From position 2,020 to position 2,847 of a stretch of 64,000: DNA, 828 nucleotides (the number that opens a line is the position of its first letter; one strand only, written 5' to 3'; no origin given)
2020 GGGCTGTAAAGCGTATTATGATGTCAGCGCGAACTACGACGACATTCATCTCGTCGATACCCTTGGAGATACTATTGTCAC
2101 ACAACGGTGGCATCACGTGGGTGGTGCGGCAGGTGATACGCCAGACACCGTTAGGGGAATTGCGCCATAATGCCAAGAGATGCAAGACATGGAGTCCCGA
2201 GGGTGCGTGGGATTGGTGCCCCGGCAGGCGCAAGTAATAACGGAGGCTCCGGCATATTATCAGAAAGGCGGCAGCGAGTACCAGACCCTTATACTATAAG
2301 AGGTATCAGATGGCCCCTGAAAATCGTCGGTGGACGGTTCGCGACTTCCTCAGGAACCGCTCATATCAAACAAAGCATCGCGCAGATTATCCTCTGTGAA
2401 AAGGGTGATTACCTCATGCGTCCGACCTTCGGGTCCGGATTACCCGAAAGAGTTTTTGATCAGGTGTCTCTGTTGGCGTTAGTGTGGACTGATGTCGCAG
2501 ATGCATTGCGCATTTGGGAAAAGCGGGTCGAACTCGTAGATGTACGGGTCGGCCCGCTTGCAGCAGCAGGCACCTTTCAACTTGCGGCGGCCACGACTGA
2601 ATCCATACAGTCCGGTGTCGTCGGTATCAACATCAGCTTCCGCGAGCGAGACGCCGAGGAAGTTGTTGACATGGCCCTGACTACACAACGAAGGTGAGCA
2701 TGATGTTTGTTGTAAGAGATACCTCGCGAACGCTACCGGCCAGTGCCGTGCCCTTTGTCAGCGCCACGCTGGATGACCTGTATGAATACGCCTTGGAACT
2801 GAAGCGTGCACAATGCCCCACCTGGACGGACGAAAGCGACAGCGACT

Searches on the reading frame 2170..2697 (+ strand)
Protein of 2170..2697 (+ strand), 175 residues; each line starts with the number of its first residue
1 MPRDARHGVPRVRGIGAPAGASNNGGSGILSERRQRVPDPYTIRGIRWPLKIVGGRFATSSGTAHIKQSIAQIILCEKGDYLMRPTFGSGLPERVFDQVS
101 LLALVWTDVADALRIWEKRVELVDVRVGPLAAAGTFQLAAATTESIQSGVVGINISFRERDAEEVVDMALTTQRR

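Call 69: search_protein_families(library=phrogs, proteins=[window:2170-2697:+], max_evalue=0.001)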
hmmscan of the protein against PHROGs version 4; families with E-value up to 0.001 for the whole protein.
window:2170-2697:+ (175 aa): 3 families
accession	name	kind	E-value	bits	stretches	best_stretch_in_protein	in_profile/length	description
phrog_43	-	tail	1.3e-14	54.9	1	58-142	14-101/126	baseplate wedge subunit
phrog_261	-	tail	2.2e-12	48.4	1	56-131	37-114/312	baseplate wedge subunit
phrog_975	-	tail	0.00018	21.7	1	55-114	126-187/238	baseplate protein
